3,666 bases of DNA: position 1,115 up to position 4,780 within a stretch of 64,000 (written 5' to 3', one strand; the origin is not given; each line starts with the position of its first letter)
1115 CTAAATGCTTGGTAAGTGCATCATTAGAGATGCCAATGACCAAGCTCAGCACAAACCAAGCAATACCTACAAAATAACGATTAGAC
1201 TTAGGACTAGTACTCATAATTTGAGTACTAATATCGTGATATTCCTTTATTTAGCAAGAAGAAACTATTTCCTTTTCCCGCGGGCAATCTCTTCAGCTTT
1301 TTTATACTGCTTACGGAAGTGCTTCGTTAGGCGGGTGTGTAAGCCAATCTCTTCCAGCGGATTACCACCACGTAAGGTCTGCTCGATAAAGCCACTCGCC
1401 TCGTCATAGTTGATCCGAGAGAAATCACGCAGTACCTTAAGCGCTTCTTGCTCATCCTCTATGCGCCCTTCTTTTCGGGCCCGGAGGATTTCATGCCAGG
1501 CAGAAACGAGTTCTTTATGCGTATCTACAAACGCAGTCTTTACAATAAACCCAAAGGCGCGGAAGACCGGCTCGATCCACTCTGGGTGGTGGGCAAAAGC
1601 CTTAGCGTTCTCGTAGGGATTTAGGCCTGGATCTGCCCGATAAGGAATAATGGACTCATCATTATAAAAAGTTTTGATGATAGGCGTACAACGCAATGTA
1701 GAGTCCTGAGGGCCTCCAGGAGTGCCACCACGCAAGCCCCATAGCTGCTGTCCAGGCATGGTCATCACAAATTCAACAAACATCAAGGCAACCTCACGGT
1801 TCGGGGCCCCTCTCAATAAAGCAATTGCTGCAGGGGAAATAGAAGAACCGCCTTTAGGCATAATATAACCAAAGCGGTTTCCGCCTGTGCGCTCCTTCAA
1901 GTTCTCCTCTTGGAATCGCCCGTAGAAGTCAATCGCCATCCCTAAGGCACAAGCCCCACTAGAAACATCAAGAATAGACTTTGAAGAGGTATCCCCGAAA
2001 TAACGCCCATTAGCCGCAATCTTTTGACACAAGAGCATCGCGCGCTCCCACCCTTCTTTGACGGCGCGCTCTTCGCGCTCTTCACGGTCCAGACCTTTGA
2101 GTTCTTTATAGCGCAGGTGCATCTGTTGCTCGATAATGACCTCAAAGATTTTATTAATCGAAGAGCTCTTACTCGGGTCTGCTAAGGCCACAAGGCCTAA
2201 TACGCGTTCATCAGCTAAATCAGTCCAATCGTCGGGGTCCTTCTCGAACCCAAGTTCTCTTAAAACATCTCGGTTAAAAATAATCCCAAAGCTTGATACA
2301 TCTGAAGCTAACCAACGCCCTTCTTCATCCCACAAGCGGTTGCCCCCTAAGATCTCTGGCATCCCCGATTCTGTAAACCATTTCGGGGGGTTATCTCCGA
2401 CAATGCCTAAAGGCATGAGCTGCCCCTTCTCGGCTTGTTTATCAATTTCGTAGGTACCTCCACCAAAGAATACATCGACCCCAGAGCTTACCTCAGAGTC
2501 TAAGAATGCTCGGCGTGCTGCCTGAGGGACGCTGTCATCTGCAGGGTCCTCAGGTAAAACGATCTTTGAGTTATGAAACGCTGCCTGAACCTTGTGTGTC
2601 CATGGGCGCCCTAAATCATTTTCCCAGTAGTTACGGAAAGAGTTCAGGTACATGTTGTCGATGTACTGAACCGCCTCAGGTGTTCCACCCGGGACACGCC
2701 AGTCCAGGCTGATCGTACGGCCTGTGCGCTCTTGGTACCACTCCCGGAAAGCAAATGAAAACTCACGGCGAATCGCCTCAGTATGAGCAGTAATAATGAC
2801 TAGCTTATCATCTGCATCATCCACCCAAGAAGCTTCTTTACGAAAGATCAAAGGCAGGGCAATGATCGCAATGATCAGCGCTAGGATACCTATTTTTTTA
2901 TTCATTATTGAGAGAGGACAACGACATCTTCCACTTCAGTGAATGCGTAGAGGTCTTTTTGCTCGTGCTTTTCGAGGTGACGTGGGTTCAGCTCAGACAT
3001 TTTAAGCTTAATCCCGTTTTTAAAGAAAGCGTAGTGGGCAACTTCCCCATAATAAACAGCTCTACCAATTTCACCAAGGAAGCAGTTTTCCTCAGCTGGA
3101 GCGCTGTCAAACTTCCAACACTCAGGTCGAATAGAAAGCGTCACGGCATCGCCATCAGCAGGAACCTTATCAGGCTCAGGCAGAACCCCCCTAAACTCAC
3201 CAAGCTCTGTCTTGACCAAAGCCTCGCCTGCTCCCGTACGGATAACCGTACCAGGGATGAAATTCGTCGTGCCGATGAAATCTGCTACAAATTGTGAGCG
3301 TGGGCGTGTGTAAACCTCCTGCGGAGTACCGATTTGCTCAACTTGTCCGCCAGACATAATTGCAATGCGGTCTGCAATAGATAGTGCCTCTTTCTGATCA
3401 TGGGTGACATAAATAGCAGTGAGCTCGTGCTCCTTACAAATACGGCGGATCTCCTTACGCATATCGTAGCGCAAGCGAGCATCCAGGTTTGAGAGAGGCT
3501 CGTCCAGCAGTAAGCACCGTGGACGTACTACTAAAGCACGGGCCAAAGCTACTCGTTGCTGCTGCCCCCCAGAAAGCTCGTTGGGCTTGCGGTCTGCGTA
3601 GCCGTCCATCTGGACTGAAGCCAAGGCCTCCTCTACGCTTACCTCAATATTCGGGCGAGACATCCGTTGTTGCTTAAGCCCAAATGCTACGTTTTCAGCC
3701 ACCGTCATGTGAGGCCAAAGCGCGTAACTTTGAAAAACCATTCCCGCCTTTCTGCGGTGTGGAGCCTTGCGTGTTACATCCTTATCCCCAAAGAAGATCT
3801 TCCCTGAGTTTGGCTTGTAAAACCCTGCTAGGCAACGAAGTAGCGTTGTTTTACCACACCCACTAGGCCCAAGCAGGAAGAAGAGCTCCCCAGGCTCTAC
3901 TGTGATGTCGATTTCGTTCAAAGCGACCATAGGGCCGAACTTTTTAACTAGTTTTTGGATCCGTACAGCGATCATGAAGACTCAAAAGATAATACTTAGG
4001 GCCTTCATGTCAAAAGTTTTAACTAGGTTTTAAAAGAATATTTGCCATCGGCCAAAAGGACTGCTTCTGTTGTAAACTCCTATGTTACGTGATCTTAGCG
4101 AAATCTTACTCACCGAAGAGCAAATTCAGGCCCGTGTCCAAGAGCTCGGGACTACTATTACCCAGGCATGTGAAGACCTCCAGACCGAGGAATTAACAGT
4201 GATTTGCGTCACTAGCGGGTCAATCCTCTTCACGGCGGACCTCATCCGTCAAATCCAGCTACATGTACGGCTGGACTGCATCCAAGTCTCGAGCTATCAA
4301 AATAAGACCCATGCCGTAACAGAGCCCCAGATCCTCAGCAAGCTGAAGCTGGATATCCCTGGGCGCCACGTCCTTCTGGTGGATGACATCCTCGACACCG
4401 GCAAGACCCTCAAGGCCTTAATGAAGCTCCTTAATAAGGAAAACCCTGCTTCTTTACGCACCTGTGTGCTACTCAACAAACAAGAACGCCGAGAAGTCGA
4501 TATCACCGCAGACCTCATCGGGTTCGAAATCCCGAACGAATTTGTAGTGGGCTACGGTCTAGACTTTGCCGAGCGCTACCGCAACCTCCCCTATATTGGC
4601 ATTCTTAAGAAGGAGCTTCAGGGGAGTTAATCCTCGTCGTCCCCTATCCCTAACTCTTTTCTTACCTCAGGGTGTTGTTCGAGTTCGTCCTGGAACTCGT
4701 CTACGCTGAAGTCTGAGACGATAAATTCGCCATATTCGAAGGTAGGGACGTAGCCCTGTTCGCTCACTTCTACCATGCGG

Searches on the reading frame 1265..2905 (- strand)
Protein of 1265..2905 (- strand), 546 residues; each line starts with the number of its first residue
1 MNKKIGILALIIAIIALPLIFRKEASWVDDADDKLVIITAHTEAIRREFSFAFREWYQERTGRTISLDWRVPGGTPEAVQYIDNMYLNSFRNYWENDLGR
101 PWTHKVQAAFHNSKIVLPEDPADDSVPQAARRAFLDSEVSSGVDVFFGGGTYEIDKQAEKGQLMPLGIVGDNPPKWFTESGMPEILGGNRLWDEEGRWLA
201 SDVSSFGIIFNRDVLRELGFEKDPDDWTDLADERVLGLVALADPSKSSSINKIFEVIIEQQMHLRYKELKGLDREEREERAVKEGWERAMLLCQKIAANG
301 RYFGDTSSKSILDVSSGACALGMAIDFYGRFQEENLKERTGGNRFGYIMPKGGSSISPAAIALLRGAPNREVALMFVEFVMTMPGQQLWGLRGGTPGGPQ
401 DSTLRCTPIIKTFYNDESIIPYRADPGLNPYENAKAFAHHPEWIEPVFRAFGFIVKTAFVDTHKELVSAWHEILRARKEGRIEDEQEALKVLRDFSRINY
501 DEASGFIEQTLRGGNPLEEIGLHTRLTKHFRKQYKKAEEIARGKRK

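Call 44: search_protein_families(library=pfam, proteins=[window:1265-2905:-], max_evalue=0.001)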
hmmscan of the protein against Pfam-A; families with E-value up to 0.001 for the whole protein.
window:1265-2905:- (546 aa): 4 families
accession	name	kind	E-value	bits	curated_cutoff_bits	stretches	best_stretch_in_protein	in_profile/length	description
PF13343.11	SBP_bac_6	-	2.1e-11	44.2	24.6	1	190-396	49-218/245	Bacterial extracellular solute-binding protein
PF13416.11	SBP_bac_8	-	9.7e-11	42.4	27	1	143-389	40-252/279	Bacterial extracellular solute-binding protein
PF13531.11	SBP_bac_11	-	3.2e-06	27.5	25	1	143-389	48-221/227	Bacterial extracellular solute-binding protein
PF01547.30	SBP_bac_1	-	3.7e-06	27.6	26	1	108-386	15-306/307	Bacterial extracellular solute-binding protein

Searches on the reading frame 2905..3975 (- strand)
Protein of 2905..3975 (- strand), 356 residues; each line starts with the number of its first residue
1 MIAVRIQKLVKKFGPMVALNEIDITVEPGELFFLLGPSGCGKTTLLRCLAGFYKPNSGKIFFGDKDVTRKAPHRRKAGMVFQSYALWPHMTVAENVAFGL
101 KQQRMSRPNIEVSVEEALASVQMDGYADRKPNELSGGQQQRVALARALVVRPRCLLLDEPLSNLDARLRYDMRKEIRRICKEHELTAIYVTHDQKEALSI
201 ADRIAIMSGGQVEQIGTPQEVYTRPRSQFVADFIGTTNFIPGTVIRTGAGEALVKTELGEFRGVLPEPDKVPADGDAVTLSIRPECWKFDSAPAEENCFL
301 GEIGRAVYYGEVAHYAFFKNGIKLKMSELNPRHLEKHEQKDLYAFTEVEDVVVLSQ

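Call 44: search_protein_families(library=pfam, proteins=[window:2905-3975:-], max_evalue=0.001)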
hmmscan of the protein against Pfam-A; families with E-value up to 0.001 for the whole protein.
window:2905-3975:- (356 aa): 2 families
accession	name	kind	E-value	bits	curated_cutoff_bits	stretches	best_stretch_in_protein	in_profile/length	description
PF00005.33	ABC_tran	-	1e-38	133.5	25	1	19-161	1-136/137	ABC transporter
PF13304.12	AAA_21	-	4.5e-07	30.7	27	0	97-193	201-299/304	AAA domain, putative AbiEii toxin, Type IV TA system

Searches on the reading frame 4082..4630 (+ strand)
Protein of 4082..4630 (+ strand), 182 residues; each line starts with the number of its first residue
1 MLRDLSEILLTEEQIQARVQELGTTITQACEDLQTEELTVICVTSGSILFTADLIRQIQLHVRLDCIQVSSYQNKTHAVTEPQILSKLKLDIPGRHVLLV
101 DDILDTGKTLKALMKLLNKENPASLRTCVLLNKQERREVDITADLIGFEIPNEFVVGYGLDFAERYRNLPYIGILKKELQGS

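Call 44: search_protein_families(library=pfam, proteins=[window:4082-4630:+], max_evalue=0.001)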
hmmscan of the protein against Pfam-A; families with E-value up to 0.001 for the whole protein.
window:4082-4630:+ (182 aa): 2 families
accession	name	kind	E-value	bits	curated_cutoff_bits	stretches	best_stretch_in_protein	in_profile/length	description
PF00156.33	Pribosyltran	-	3.9e-32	111.2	26.3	1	14-162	7-157/158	Phosphoribosyl transferase domain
PF14681.12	UPRTase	-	0.00015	21.8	27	1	69-121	96-147/206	Uracil phosphoribosyltransferase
